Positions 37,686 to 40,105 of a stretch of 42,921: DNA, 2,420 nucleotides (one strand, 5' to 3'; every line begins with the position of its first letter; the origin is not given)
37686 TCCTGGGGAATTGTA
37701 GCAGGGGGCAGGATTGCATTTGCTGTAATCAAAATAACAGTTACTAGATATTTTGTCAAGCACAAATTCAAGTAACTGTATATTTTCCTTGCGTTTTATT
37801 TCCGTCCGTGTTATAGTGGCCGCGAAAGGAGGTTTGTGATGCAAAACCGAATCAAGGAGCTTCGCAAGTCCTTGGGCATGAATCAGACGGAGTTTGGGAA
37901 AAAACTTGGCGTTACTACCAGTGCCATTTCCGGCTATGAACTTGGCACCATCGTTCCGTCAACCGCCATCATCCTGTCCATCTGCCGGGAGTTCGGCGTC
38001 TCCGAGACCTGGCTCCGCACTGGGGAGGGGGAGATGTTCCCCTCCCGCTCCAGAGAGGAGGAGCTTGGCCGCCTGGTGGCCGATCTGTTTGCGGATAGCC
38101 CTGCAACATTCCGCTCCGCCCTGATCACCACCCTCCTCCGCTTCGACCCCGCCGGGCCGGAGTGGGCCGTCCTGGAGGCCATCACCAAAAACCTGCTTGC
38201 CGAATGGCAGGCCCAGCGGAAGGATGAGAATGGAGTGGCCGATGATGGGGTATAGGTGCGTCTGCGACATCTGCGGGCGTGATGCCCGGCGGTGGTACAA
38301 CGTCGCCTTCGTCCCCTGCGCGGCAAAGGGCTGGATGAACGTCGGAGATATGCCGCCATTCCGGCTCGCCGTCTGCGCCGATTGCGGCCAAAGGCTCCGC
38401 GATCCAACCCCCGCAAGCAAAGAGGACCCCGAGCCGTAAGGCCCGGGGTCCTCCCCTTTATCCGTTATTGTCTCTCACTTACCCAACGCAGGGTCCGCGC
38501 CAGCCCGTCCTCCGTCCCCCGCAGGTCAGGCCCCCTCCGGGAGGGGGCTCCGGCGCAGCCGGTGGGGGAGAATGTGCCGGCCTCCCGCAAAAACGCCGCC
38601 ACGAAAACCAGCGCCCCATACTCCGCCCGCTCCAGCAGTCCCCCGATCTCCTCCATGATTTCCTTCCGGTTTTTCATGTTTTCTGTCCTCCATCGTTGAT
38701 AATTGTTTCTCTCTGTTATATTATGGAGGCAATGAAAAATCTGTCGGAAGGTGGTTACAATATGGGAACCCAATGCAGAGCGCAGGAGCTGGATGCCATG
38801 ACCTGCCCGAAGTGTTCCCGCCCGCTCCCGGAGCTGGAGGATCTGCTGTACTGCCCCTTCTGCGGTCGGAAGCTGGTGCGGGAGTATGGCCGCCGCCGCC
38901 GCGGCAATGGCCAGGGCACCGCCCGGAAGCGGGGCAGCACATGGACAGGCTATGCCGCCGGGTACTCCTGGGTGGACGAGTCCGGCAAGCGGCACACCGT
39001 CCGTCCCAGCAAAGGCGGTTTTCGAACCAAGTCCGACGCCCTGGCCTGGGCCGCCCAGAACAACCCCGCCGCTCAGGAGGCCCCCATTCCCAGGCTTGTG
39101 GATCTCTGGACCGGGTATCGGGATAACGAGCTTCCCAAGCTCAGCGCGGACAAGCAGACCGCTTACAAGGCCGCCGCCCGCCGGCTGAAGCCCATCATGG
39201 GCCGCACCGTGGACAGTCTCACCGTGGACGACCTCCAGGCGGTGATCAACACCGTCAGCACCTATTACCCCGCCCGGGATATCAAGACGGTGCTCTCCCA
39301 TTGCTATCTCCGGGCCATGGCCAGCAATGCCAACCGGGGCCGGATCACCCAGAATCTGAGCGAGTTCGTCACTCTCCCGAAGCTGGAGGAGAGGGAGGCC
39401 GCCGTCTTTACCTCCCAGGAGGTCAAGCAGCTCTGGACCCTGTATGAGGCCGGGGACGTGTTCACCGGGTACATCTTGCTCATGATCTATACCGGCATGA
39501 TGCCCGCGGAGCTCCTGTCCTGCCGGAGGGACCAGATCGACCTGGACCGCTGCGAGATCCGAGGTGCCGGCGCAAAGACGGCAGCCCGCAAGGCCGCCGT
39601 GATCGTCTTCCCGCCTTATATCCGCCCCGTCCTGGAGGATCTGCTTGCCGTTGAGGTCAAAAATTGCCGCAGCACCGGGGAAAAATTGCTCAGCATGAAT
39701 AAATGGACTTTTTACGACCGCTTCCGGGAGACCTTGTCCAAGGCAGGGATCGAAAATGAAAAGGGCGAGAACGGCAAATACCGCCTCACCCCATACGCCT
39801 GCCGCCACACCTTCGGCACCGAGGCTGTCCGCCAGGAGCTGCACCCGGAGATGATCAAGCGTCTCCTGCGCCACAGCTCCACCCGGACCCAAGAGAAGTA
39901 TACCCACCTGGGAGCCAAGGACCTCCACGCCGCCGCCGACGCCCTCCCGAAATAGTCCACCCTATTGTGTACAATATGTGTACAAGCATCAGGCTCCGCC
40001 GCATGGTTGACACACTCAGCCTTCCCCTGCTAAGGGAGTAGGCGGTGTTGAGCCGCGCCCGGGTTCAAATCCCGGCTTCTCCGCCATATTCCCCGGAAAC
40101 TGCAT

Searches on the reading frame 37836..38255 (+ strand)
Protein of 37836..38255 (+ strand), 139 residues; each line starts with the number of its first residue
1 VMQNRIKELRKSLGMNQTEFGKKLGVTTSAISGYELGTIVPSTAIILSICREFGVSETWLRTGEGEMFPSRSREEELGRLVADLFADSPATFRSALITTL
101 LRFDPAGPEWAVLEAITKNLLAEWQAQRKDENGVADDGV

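Call 8: search_protein_families(library=pfam, proteins=[window:37836-38255:+], max_evalue=0.01)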
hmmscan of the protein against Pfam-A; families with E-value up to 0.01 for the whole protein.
window:37836-38255:+ (139 aa): 6 families
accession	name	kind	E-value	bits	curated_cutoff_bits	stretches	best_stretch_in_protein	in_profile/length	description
PF01381.28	HTH_3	-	9.4e-15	54.8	23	1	6-60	1-55/55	Helix-turn-helix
PF12844.13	HTH_19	-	4.5e-13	49.3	30.2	1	4-66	2-64/64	Helix-turn-helix domain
PF22495.2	HTH_92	-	8.3e-09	35.1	27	1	7-43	1-37/45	RsaL-like HTH domain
PF13560.12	HTH_31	-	1.5e-08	35.2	27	1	5-57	5-58/64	Helix-turn-helix domain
PF15731.11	MqsA_antitoxin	-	0.00045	20.8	30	1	4-46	72-114/131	Antitoxin component of bacterial toxin-antitoxin system, MqsA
PF07022.19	Phage_CI_repr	-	0.0048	17.7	22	1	5-68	2-65/65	Bacteriophage CI repressor helix-turn-helix domain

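Call 9: search_protein_families(library=phrogs, proteins=[window:37836-38255:+], max_evalue=0.001)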
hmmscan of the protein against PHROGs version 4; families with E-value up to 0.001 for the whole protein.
window:37836-38255:+ (139 aa): 14 families
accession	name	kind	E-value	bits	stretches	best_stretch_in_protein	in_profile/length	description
phrog_8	-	transcription regulation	8.4e-20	72.5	1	3-97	163-242/346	transcriptional regulator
phrog_4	-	transcription regulation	6e-16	59.4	1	2-73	137-204/400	transcriptional repressor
phrog_3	-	transcription regulation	7.3e-12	46.8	1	1-73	88-161/430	transcriptional repressor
phrog_2328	-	transcription regulation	1.5e-09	38.7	1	3-70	17-81/128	transcriptional repressor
phrog_2967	-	transcription regulation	4e-09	37.3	1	3-69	12-78/225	transcriptional regulator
phrog_2439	-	transcription regulation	1.8e-07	31.4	1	4-62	10-68/367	transcriptional regulator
phrog_1373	-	transcription regulation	2.6e-07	31.8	1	3-55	65-117/166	transcriptional regulator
phrog_4836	-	transcription regulation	2.8e-07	31.3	1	2-79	76-151/194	CII-like regulator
phrog_147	-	transcription regulation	5.7e-07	30.8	1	2-64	5-70/100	transcriptional regulator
phrog_3037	-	transcription regulation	8.1e-07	30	1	3-74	28-88/189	transcriptional repressor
phrog_9710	-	unknown function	1.6e-06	29.1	1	44-76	59-91/95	-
phrog_2104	-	unknown function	2.4e-06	28.7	1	3-45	41-83/103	-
phrog_35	-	transcription regulation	1.6e-05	26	1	1-61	73-134/181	transcriptional repressor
phrog_5823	-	transcription regulation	8.3e-05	22.9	1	2-68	7-74/404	transcriptional regulator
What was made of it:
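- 37836..38255 (+): CI-like repressor, HTH_3 only, no S24 peptidase domain. calls 8, 9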

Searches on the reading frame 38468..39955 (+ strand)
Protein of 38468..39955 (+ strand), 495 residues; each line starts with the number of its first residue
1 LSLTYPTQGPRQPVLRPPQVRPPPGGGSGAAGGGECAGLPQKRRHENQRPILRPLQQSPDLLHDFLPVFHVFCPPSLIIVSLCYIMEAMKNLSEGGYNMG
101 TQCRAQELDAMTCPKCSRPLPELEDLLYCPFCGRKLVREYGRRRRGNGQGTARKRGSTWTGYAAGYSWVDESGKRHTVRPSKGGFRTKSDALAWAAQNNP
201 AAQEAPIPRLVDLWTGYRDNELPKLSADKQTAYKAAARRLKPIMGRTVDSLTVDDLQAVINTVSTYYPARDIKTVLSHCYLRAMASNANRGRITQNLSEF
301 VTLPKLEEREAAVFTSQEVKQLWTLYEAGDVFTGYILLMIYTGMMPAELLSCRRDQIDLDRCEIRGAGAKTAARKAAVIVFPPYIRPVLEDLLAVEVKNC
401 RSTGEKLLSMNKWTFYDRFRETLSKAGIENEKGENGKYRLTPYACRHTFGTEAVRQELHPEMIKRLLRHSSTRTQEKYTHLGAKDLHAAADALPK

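Call 8: search_protein_families(library=pfam, proteins=[window:38468-39955:+], max_evalue=0.01)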
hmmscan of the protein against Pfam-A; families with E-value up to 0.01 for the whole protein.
window:38468-39955:+ (495 aa): 2 families
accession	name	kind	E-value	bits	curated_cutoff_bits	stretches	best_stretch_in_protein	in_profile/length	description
PF00589.27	Phage_integrase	-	9.3e-12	45.5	27.1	1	315-481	4-168/172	Phage integrase family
PF14657.12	Arm-DNA-bind_4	-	0.0017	18.4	22.3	1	178-197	18-37/47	Arm DNA-binding domain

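Call 9: search_protein_families(library=phrogs, proteins=[window:38468-39955:+], max_evalue=0.001)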
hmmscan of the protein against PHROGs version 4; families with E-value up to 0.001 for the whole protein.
window:38468-39955:+ (495 aa): 3 families
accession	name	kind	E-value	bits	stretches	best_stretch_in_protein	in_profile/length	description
phrog_1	-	integration and excision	3.3e-33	116.8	1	153-493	118-447/611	integrase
phrog_216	-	integration and excision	3.7e-15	56.8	1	307-493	49-236/301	integrase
phrog_26960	-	unknown function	3.2e-05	25.2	1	150-264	9-127/146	-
